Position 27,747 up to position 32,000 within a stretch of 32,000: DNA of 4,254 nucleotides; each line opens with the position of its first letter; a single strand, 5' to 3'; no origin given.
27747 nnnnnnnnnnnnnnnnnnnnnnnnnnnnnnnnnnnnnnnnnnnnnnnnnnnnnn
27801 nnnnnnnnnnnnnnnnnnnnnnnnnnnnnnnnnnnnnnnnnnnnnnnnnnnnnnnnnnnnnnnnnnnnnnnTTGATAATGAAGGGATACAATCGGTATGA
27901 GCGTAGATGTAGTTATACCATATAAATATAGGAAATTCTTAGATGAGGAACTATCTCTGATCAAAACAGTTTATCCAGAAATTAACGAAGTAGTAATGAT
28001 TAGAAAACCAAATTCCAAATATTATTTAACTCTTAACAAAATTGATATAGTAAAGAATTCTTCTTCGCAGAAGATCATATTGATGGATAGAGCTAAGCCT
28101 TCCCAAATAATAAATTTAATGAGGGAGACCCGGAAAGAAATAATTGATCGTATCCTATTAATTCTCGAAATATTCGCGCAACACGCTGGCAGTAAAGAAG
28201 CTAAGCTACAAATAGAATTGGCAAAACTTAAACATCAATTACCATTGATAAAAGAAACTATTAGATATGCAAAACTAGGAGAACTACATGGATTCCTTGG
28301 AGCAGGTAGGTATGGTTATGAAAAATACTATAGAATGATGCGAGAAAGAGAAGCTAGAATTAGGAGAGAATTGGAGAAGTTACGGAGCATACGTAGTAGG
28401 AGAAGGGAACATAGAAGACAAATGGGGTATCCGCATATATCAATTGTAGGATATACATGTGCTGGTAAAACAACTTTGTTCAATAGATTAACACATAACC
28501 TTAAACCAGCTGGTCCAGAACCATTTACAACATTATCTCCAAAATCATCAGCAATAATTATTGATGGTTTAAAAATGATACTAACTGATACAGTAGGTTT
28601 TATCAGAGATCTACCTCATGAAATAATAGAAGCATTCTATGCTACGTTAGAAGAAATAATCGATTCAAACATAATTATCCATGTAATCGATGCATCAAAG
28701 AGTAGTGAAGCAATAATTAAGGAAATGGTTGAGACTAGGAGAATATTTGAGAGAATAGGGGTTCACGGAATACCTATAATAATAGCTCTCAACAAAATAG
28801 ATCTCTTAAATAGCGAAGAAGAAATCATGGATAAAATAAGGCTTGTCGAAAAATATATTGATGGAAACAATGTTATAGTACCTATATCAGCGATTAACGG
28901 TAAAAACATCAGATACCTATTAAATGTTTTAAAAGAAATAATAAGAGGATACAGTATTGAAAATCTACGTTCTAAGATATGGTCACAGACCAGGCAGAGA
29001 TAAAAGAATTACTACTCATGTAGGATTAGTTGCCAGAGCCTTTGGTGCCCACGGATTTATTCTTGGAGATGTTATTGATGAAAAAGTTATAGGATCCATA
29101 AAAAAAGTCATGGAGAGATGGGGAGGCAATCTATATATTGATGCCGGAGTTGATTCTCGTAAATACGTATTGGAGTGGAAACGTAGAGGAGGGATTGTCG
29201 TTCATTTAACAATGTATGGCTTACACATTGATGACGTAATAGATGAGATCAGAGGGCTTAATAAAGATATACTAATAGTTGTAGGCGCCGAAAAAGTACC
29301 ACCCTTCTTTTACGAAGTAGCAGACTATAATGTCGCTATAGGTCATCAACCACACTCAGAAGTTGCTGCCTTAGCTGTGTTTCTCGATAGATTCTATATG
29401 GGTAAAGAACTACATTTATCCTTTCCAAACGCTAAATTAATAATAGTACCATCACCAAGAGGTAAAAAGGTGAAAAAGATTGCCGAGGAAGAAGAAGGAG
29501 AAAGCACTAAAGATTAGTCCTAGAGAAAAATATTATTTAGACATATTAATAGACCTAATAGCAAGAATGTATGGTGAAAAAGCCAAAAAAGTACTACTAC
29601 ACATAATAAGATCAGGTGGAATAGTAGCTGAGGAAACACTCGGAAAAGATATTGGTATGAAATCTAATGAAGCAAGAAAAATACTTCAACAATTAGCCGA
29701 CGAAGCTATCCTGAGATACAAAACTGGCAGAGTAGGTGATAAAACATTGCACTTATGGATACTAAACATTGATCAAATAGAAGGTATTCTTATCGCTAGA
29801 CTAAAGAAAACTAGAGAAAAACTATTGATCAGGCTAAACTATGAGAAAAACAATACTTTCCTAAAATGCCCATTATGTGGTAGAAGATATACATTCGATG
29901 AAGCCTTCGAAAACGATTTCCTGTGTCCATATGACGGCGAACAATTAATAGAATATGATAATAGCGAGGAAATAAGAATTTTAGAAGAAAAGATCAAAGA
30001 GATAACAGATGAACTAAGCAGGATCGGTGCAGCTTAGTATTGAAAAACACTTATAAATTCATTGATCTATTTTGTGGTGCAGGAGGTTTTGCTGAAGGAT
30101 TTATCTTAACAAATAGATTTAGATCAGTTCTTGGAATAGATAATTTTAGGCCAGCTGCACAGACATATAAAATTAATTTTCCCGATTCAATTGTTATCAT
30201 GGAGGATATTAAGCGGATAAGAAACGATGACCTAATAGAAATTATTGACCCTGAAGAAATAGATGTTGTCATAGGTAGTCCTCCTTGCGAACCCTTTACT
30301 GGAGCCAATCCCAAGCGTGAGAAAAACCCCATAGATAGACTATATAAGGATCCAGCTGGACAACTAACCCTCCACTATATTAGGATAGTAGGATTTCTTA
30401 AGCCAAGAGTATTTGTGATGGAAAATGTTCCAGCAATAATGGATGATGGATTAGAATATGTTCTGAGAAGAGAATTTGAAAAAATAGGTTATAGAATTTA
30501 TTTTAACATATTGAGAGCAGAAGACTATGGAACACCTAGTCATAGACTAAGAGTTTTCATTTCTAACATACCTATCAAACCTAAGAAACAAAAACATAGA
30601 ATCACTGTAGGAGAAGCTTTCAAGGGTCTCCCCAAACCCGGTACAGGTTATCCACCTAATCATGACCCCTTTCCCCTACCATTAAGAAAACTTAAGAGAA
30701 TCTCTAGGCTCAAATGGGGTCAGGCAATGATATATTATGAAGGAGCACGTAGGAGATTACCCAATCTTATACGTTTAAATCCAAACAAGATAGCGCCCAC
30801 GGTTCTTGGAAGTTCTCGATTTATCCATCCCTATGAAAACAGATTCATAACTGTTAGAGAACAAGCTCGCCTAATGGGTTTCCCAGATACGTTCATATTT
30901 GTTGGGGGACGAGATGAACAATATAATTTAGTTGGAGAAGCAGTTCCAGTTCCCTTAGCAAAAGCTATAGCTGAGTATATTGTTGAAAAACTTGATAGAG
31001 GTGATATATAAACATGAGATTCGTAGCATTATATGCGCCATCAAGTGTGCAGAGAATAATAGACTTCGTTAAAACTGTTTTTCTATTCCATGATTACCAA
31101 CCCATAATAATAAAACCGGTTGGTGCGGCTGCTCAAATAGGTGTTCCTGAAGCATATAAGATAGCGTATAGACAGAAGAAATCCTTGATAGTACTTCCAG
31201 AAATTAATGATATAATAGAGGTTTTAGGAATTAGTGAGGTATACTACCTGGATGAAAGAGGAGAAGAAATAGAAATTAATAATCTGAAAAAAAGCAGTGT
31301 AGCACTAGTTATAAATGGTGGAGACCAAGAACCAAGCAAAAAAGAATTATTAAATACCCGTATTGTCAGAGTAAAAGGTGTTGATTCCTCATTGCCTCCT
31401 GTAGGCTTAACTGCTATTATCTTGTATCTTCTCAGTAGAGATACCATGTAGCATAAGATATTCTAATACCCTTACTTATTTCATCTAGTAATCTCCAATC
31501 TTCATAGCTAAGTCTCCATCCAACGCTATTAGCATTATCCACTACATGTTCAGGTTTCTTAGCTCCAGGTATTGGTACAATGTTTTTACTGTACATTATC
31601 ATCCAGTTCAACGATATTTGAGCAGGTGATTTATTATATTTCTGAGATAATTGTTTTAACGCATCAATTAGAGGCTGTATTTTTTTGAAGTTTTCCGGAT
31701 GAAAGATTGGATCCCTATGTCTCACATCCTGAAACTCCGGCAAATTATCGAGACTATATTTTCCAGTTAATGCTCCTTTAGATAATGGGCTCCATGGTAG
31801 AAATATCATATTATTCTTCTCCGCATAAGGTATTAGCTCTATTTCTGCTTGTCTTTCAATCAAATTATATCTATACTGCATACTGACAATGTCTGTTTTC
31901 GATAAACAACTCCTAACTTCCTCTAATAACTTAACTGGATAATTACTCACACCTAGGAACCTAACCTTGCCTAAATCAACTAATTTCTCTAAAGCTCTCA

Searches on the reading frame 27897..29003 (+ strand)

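Call 22: search_protein_families(library=pfam, proteins=[window:27897-29003:+], max_evalue=0.001)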
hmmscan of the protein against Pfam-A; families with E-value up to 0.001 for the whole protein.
window:27897-29003:+ (368 aa): 8 families
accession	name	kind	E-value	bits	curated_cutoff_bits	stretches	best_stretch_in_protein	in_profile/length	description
PF01926.29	MMR_HSR1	-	4.9e-19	69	21.9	1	181-300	2-113/113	50S ribosome-binding GTPase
PF16360.10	GTP-bdg_M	-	1e-16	61.7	29.5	1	96-173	1-79/79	GTP-binding GTPase Middle Region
PF00009.33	GTP_EFTU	-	4.3e-11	43.2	26.5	1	258-349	94-186/188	Elongation factor Tu GTP binding domain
PF13167.11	GTP-bdg_N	-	6.7e-10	39.9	25.4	1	15-94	4-89/89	GTP-binding GTPase N-terminal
PF02421.24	FeoB_N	-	1.1e-08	35.2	27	1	181-342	3-153/156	Ferrous iron transport protein B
PF00025.27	Arf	-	1.9e-08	34.4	22.3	1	180-347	16-172/174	ADP-ribosylation factor family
PF03193.22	RsgA_GTPase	-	1.6e-06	28.5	30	0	263-347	27-106/174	RsgA GTPase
PF09439.16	SRPRB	-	4.8e-05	23.2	25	1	179-311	4-129/178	Signal recognition particle receptor beta subunit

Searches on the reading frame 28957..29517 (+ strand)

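Call 22: search_protein_families(library=pfam, proteins=[window:28957-29517:+], max_evalue=0.001)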
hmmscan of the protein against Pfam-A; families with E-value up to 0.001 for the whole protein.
window:28957-29517:+ (186 aa): 1 family
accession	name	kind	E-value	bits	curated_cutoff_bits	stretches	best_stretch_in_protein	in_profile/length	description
PF01994.21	Trm56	-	5.6e-51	171.9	25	1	55-172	1-118/119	tRNA ribose 2'-O-methyltransferase, aTrm56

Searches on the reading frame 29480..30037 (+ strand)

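Call 22: search_protein_families(library=pfam, proteins=[window:29480-30037:+], max_evalue=0.001)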
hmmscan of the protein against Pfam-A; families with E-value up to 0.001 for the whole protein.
window:29480-30037:+ (185 aa): 1 family
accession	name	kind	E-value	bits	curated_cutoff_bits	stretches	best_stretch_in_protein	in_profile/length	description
PF02002.24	TFIIE_alpha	-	9.1e-11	42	22.9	1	25-124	5-105/105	TFIIE alpha subunit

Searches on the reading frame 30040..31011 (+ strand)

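Call 22: search_protein_families(library=pfam, proteins=[window:30040-31011:+], max_evalue=0.001)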
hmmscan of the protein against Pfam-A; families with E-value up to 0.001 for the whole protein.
window:30040-31011:+ (323 aa): 1 family
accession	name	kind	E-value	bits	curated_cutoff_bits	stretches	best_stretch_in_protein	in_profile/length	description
PF00145.23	DNA_methylase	-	5.7e-53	180.9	22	2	5-177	1-161/324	C-5 cytosine-specific DNA methylase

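Call 89: search_protein_families(library=padloc, proteins=[window:30040-31011:+], max_evalue=0.001)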
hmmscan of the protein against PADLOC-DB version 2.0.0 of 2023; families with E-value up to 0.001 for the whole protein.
window:30040-31011:+ (323 aa): 60 families (the best 25 are shown)
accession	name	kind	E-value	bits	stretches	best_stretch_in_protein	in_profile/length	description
PDLC03378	MTase_II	-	1.2e-72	243.1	1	4-320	2-332/344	Type II methyltransferase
PDLC03234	MTase_II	-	3.8e-69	231.7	2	2-199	2-204/375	Type II methyltransferase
PDLC03326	MTase_II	-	3.9e-58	195.6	2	4-174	4-172/412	Type II methyltransferase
PDLC00033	DruM2|DruM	-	4.5e-55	185.4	2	6-174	23-187/368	DNA cytosine methylase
PDLC03272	MTase_II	-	7.4e-45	151.8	1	2-319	72-391/407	Type II methyltransferase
PDLC02650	DrmMII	-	6.6e-43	145.2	3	4-134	8-137/435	DrmMII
PDLC03225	MTase_II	-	3.5e-42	142.9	2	3-140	6-146/615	Type II methyltransferase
PDLC03237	MTase_II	-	3.7e-42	142.3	2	4-175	793-966/1036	Type II methyltransferase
PDLC02656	DrmMII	-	8.3e-42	141.6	2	1-175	1-200/491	DrmMII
PDLC00026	DruM2|DruM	-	2.4e-41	140.4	1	3-320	3-320/336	DNA cytosine methylase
PDLC02649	DrmMII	-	6.7e-41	138.6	3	63-174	105-216/422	DrmMII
PDLC02648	DrmMII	-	1.1e-39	134.6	2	1-175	18-223/468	DrmMII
PDLC03279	MTase_II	-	7.4e-35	118.3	2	4-175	2-170/587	Type II methyltransferase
PDLC03232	MTase_II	-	9.5e-35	118.3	3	72-180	131-249/465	Type II methyltransferase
PDLC03307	MTase_II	-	4.8e-34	116.2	3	7-135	3-116/382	Type II methyltransferase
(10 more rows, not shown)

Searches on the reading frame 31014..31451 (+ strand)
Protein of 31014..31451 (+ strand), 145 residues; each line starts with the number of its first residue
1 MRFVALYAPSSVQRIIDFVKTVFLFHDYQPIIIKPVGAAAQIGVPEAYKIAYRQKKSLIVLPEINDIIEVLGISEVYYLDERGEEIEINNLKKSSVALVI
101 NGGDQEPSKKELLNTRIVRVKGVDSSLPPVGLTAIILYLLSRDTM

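Call 22: search_protein_families(library=pfam, proteins=[window:31014-31451:+], max_evalue=0.001)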
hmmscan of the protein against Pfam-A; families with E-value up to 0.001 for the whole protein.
window:31014-31451:+ (145 aa): 1 family
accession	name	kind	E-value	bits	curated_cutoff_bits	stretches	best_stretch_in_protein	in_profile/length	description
PF09895.14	DUF2122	-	9.1e-33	113.3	25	1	37-138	1-105/106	RecB-family nuclease (DUF2122)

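Call 89: search_protein_families(library=padloc, proteins=[window:31014-31451:+], max_evalue=0.001)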
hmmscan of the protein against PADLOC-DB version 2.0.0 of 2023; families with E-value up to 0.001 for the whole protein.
window:31014-31451:+ (145 aa): 0 families

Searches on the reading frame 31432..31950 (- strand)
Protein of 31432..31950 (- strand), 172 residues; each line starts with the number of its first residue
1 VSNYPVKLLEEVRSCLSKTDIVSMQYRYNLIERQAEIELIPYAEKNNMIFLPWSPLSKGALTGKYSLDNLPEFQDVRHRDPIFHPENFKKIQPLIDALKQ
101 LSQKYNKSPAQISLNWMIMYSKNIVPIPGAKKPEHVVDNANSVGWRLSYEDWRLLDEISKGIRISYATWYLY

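Call 22: search_protein_families(library=pfam, proteins=[window:31432-31950:-], max_evalue=0.001)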
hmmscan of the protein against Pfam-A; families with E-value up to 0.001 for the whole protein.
window:31432-31950:- (172 aa): 1 family
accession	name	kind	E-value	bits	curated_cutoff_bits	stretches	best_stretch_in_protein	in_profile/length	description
PF00248.27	Aldo_ket_red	-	1.5e-29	103.4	24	1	2-159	139-290/291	Aldo/keto reductase family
